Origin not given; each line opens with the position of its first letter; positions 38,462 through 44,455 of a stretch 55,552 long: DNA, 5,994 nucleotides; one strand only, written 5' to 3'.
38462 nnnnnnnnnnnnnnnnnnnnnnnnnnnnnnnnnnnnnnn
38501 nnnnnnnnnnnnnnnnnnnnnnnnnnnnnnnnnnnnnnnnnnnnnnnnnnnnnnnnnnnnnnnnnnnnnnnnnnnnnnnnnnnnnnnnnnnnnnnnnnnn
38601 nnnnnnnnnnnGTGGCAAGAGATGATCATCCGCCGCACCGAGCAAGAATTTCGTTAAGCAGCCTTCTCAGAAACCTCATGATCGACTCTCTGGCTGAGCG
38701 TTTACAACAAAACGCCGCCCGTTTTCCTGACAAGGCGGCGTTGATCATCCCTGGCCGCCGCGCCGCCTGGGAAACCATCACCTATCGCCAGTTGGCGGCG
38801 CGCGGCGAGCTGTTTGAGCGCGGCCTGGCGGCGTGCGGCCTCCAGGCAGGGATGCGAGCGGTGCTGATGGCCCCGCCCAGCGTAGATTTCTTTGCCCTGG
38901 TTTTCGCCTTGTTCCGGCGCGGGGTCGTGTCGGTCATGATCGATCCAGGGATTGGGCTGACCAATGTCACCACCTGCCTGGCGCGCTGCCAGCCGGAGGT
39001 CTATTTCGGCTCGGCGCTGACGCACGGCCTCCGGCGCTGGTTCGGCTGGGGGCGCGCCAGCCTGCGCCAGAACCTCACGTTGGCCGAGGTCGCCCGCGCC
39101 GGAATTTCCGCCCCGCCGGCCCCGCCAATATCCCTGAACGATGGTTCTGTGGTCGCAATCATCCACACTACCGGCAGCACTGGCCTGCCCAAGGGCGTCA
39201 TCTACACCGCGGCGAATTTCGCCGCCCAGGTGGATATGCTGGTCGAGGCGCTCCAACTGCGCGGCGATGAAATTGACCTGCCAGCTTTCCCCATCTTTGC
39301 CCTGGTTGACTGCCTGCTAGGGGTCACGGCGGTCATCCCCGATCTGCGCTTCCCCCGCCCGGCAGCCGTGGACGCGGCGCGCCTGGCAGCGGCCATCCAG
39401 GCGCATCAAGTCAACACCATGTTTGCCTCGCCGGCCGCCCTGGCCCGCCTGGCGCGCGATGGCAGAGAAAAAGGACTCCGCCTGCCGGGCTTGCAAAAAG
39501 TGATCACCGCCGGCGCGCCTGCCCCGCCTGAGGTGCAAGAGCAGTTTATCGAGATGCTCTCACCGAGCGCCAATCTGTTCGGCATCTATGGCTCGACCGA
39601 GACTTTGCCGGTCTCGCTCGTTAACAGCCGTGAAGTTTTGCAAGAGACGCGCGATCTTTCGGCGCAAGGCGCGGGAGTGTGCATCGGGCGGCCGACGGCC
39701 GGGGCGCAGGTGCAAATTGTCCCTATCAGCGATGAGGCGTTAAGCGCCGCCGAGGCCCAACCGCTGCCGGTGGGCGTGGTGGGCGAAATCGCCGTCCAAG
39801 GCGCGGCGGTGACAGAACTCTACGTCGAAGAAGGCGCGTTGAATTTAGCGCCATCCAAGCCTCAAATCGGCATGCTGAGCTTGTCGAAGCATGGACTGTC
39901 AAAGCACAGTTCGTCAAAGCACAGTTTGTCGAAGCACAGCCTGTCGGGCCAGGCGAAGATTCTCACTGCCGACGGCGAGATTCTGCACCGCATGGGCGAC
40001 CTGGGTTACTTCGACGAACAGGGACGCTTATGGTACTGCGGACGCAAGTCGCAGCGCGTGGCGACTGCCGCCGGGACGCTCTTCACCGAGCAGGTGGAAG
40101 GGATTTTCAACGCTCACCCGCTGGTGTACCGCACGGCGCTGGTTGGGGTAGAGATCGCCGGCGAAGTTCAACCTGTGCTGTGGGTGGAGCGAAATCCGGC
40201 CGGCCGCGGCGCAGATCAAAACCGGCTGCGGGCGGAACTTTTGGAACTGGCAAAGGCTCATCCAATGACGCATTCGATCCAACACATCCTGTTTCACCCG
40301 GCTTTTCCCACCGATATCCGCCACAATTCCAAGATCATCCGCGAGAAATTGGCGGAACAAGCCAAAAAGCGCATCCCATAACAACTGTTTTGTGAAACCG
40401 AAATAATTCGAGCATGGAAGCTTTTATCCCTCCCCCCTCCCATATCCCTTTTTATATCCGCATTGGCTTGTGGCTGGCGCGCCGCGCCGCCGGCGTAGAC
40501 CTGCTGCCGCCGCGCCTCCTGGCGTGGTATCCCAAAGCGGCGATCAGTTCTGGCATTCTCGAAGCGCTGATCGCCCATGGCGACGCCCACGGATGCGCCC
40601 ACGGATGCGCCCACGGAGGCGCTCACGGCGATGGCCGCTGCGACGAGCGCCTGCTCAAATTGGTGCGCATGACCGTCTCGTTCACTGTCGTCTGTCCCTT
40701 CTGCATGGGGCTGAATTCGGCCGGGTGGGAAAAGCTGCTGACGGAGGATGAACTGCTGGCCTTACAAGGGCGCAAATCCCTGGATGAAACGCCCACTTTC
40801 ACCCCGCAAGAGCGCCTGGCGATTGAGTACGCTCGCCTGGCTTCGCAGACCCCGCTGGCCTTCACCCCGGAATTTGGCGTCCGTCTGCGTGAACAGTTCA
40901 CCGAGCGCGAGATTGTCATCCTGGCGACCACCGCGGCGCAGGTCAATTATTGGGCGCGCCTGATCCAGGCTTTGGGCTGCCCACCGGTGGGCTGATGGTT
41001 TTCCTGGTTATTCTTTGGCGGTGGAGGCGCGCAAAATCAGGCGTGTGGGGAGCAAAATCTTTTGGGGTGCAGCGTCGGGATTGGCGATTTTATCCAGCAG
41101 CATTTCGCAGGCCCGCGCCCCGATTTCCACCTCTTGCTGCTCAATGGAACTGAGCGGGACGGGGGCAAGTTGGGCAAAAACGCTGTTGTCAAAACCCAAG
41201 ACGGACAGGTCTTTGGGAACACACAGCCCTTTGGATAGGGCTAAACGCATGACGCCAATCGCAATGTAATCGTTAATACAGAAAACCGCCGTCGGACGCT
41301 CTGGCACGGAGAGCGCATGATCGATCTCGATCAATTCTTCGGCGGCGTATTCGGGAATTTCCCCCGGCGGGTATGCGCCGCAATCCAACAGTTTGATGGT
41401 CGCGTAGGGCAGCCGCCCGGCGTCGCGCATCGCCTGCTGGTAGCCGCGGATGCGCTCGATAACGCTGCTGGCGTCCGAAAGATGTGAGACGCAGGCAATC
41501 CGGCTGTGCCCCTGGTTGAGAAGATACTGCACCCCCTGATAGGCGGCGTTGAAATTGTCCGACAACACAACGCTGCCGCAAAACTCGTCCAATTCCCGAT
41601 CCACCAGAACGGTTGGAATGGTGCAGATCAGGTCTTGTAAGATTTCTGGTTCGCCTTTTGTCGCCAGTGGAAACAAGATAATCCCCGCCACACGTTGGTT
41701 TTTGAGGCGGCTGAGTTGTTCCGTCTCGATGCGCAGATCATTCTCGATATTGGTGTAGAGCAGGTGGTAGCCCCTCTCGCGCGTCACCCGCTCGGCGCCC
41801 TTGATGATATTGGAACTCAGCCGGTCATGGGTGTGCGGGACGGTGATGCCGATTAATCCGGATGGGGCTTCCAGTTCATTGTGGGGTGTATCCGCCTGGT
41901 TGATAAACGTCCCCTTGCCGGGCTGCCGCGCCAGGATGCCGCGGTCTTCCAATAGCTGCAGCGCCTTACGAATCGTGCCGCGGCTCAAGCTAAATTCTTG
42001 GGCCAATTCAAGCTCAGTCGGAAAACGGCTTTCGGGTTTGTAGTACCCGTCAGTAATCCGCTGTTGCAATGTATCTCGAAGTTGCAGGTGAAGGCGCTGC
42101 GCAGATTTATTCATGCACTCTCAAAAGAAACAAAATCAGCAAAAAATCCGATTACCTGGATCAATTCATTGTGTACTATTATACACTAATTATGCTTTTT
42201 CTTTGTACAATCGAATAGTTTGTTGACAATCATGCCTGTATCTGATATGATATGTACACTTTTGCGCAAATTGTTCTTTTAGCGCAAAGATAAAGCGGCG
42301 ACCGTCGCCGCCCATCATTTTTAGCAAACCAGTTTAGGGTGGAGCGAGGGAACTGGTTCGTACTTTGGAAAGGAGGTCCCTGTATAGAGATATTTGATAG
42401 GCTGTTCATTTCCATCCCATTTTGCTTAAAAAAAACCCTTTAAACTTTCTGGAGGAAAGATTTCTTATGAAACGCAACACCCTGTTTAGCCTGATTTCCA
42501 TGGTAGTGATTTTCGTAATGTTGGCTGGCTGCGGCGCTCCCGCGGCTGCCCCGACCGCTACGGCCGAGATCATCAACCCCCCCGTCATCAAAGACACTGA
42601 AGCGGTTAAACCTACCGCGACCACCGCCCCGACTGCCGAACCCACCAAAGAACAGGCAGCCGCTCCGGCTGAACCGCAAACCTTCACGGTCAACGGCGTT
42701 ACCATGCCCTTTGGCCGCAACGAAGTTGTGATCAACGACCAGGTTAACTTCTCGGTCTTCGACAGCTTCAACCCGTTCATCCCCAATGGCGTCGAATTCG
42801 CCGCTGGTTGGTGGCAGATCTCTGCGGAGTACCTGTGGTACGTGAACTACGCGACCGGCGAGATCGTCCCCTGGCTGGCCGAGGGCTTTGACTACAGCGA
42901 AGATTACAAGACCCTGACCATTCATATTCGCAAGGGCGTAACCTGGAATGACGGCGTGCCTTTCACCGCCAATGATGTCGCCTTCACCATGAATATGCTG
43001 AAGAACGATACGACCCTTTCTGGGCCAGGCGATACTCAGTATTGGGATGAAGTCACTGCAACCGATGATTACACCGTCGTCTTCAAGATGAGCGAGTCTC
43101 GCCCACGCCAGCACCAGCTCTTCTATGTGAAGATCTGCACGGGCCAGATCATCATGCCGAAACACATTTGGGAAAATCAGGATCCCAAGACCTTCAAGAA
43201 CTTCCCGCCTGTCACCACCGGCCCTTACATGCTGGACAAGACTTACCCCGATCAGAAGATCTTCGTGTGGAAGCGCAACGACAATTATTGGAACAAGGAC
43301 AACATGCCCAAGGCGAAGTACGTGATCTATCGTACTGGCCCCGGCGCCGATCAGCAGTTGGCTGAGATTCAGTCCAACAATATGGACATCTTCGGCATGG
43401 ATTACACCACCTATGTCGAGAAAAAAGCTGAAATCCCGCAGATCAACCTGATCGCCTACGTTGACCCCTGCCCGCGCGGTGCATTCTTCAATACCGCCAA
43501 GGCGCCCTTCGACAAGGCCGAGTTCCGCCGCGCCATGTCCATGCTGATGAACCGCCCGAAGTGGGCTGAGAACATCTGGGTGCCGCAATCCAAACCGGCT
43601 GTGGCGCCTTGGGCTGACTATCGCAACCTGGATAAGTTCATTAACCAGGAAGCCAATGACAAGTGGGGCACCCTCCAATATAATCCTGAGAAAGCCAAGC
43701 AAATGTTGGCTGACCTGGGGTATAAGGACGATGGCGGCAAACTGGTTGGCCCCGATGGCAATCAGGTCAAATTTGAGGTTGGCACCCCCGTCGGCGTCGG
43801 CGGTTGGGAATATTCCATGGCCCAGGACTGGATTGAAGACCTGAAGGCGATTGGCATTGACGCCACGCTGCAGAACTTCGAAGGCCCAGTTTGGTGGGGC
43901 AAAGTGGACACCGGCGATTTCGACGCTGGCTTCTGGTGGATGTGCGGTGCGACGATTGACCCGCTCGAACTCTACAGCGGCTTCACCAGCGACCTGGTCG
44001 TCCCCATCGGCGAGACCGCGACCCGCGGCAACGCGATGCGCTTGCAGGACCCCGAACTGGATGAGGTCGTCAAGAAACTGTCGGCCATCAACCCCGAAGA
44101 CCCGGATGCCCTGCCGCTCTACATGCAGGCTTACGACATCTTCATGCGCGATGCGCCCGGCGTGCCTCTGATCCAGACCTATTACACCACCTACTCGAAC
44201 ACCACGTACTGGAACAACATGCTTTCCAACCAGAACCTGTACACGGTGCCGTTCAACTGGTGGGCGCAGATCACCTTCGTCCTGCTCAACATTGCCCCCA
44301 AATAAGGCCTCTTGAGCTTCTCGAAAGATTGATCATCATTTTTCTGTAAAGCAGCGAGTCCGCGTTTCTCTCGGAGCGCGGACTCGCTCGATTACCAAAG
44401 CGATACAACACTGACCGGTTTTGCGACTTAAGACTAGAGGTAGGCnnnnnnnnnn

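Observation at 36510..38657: Second GRE paralogue (canonical G-C-x-E) in an operon with a nitrilase-superfamily hydrolase, AMP-ligase and AhpD-like protein, again without an activase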

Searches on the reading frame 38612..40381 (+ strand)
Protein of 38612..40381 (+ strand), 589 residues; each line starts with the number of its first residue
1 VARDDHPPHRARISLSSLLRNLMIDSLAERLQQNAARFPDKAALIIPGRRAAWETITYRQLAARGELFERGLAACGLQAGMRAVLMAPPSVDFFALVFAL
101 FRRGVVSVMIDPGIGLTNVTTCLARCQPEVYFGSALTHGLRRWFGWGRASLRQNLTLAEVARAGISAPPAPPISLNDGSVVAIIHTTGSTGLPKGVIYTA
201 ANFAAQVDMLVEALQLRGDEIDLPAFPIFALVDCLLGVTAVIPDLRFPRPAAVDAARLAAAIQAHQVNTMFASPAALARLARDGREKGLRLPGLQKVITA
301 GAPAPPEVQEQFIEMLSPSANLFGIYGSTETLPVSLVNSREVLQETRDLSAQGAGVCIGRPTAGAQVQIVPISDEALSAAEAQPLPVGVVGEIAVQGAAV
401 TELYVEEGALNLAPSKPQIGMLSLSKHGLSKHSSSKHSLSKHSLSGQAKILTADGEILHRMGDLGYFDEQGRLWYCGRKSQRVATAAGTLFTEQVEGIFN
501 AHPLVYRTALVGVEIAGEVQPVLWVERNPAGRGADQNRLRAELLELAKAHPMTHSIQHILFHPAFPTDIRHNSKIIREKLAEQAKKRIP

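Call 3: search_protein_families(library=pfam, proteins=[window:38612-40381:+])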
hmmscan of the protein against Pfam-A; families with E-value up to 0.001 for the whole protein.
window:38612-40381:+ (589 aa): 1 family
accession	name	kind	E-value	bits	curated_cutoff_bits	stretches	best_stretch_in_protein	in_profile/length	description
PF00501.34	AMP-binding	-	2.3e-53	181.8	29.9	1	31-404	1-383/384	AMP-binding enzyme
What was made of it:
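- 38678..40381 (+): AMP-forming ligase of the PRK09274 fatty-acid-CoA-ligase family, also similar to OleC. It carries an in-frame repeat insertion at 39879-39934. PF00501 (call 3).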

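Call 4: search_protein_families(library=ncbifam, proteins=[window:38612-40381:+])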
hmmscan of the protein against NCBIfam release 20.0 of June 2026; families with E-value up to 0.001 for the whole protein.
window:38612-40381:+ (589 aa): 94 families (the best 25 are shown)
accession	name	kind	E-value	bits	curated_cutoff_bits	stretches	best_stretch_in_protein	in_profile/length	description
NF006754.0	PRK09274.1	equivalog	1.1e-166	555.2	478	1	27-587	7-550/555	fatty acid CoA ligase family protein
NF045786.1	OlefBLtnSynXan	equivalog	5e-146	487.3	900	2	27-406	3-393/544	olefin beta-lactone synthetase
NF045785.1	OlefBLtnSynShew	equivalog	1.1e-127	426.8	850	2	28-406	4-404/552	olefin beta-lactone synthetase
NF004837.0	PRK06187.1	subfamily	2.5e-38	131.7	476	2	26-407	9-389/531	long-chain-fatty-acid--CoA ligase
TIGR01733.1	AA-adenyl-dom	subfamily_domain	2e-33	115.8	317.4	1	57-483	1-382/409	amino acid adenylation domain-containing protein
NF006182.0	PRK08316.1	subfamily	9.5e-29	100.2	663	1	25-407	11-384/523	fatty acyl-CoA synthetase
NF009233.0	PRK12583.1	subfamily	1.9e-26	92.6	832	2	174-405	197-414/558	fatty acid CoA ligase family protein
NF004511.1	PRK05852.1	equivalog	1.7e-24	86.3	650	2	28-409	2-373/505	FadD7 family fatty acid--CoA ligase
NF005676.0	PRK07470.1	equivalog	3.9e-24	85.2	774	3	251-407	252-396/544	acyl-CoA synthetase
NF004814.0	PRK06164.1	equivalog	2.1e-22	79.4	677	2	175-406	177-393/540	acyl-CoA synthetase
NF052269.1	Staph_lig_FadD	equivalog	1.2e-21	76.6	650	1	38-406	13-359/499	long-chain-fatty-acid--CoA ligase FadD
TIGR03098.1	ligase_PEP_1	hypoth_equivalog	5e-21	74.7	592.35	2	167-342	152-325/517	acyl-CoA ligase (AMP-forming), exosortase A system-associated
NF006181.0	PRK08314.1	subfamily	5.2e-21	74.5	705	2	170-406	196-414/563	long-chain-fatty-acid--CoA ligase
NF002966.0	PRK03640.1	equivalog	7.2e-21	74.3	556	2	29-407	6-349/483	o-succinylbenzoate--CoA ligase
TIGR03208.1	cyc_hxne_CoA_lg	equivalog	1.3e-20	73.6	792.3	1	179-385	196-393/538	cyclohexanecarboxylate-CoA ligase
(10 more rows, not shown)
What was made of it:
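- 38678..40381 (+): NF006754 scores 555 bits against a cut-off of 478 (call 4).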

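Call 56: find_related_loci(query=window:38678-40378:+, collection=metagenome_contigs, flank=6000)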
Query window:38678-40378:+ (567 aa) in metagenome_contigs; peptide patterns used: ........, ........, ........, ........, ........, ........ (x = any residue, [..] = any of these).
600 stretches matched a pattern (row limit reached: there are more); 547 encode a relative of the query (tblastn E <= 1e-3); the best 80 are kept; 80 distinct loci.
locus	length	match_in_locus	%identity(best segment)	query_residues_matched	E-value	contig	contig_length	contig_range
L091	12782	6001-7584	62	4-565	0e+0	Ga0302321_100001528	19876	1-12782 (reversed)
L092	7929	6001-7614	55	2-566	0e+0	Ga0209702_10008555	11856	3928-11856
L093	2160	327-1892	51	1-564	0e+0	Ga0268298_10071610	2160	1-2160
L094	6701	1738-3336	49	1-566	0e+0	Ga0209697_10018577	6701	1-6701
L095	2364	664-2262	51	1-566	0e+0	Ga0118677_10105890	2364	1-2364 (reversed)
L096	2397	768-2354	49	1-566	0e+0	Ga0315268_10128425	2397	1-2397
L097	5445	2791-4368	50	1-567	4e-179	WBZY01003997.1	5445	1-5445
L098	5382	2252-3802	50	1-558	7e-176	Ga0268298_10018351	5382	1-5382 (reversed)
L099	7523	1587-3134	49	1-558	2e-164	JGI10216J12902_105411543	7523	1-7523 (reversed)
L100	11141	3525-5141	44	4-566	3e-141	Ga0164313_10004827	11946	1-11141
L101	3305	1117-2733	45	2-559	2e-145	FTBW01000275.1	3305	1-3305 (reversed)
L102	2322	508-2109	42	17-566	8e-147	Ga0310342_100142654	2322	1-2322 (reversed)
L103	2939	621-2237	42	4-566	1e-143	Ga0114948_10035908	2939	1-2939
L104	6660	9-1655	41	2-566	4e-137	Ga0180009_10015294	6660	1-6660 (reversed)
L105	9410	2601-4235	39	4-563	6e-137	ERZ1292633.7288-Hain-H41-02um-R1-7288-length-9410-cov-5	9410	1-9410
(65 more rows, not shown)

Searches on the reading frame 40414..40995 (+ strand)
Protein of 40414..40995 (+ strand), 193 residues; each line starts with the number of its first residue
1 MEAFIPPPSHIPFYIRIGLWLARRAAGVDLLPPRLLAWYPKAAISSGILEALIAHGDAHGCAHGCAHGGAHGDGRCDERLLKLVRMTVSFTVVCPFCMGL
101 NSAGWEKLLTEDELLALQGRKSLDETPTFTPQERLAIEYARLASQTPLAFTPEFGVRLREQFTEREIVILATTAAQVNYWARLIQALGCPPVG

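Call 3: search_protein_families(library=pfam, proteins=[window:40414-40995:+])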
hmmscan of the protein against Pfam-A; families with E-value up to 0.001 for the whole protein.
window:40414-40995:+ (193 aa): 0 families
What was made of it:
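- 40414..40995 (+): 193-aa protein with one CPFC motif and weak AhpD/YciW-like similarity. No Pfam hit (call 3).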

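Call 4: search_protein_families(library=ncbifam, proteins=[window:40414-40995:+])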
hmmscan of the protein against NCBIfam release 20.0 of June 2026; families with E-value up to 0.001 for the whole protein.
window:40414-40995:+ (193 aa): 1 family
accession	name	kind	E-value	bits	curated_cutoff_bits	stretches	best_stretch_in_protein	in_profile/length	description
NF053654.1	GroundWater_YciW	equivalog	9e-11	41.8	310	1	68-190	52-172/179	YciW-related (seleno)protein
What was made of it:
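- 40414..40995 (+): NF053654 at E 9e-11, far below its cut-off (call 4).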

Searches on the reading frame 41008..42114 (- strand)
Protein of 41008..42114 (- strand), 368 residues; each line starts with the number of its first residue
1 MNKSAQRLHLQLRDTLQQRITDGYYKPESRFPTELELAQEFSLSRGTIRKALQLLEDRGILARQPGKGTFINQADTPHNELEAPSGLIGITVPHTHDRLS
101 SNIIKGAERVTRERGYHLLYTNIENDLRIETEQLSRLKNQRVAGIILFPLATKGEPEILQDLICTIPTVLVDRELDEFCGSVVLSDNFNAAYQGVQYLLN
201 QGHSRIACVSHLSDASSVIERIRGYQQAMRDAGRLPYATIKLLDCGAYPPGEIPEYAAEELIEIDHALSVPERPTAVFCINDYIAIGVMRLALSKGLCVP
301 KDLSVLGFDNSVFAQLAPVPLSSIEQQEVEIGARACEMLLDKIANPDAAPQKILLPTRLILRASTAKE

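Call 3: search_protein_families(library=pfam, proteins=[window:41008-42114:-])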
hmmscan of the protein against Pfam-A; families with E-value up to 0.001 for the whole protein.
window:41008-42114:- (368 aa): 6 families
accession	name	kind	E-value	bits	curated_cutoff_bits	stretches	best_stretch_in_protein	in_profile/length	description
PF13377.12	Peripla_BP_3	-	1.3e-35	123.4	26.5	1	195-365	1-167/167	Periplasmic binding protein-like domain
PF00532.27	Peripla_BP_1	-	1.6e-26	93.8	22.2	1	88-360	4-278/281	Periplasmic binding proteins and sugar binding domain of LacI family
PF00392.27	GntR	-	6.2e-17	61.5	27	1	11-71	4-64/64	Bacterial regulatory proteins, gntR family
PF13407.12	Peripla_BP_4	-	1e-13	51.9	35.1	1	88-312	1-220/258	Periplasmic binding protein domain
PF14502.12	HTH_41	-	1.8e-07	30.9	25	1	30-71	5-48/48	Helix-turn-helix domain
PF08279.18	HTH_11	-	0.00032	21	25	1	36-61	20-46/55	HTH domain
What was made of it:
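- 41008..42114 (-): Convergent regulator with a GntR-type HTH and a sugar-binding periplasmic-binding-protein domain. Call 3.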

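Call 4: search_protein_families(library=ncbifam, proteins=[window:41008-42114:-])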
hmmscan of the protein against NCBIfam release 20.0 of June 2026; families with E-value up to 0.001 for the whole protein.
window:41008-42114:- (368 aa): 44 families (the best 25 are shown)
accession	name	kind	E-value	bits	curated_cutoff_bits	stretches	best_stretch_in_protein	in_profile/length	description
NF008269.0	PRK11041.1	equivalog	2e-39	135.6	436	1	87-367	69-339/342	DNA-binding transcriptional regulator CytR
NF007743.0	PRK10423.1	equivalog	7.4e-39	133.7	531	1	88-364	62-329/330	ribose operon transcriptional repressor RbsR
NF047341.1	lactose_RbsR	equivalog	1.6e-38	132.8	382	1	85-367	61-330/331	ribose utilization transcriptional repressor RbsR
NF007979.0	PRK10703.1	equivalog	1.5e-35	122.9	501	1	89-367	63-333/341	HTH-type transcriptional repressor PurR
NF047913.1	TransRegIdnR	equivalog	1.6e-26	93.4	500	1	76-353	54-319/331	DNA-binding transcriptional regulator IdnR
NF052440.1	TransRegGNTRPSEAE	equivalog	2.1e-24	86.2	400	1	85-365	63-333/333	HTH-type transcriptional regulator GntR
NF007075.0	PRK09526.1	subfamily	1.8e-23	83.1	340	1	100-367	78-333/358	LacI family DNA-binding transcriptional regulator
NF051853.1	TransRegUriRCory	equivalog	1.9e-23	83.1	550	1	85-367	58-326/327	transcriptional regulator UriR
TIGR01481.1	ccpA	equivalog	5.1e-23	82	442.35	1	88-365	63-329/330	catabolite control protein A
NF007449.0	PRK10014.1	subfamily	1.5e-21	76.8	310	1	84-362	63-341/342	Mal regulon transcriptional regulator MalI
NF008002.0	PRK10727.1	equivalog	1.6e-21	76.8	557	1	87-364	61-328/341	HTH-type transcriptional regulator GalR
NF011563.0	PRK14987.1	equivalog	7.9e-21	74.6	433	1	82-352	60-318/331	gluconate operon transcriptional repressor GntR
NF007706.0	PRK10401.1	equivalog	1.9e-19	70.2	555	1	85-366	59-330/346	HTH-type transcriptional regulator GalS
TIGR02417.1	fruct_sucro_rep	subfamily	6.1e-19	68.4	389.55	1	86-362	61-326/327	D-fructose-responsive transcription factor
NF008452.0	PRK11303.1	equivalog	8.6e-19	67.9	385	1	87-354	63-320/332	catabolite repressor/activator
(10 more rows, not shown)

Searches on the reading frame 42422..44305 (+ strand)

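Call 9: search_protein_families(library=pfam, proteins=[window:42422-44305:+])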
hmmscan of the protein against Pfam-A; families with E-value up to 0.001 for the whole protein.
window:42422-44305:+ (627 aa): 1 family
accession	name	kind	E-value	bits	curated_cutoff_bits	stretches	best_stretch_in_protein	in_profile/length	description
PF00496.27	SBP_bac_5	-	7e-70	236.4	32.4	1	147-523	1-362/368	Bacterial extracellular solute-binding proteins, family 5 Middle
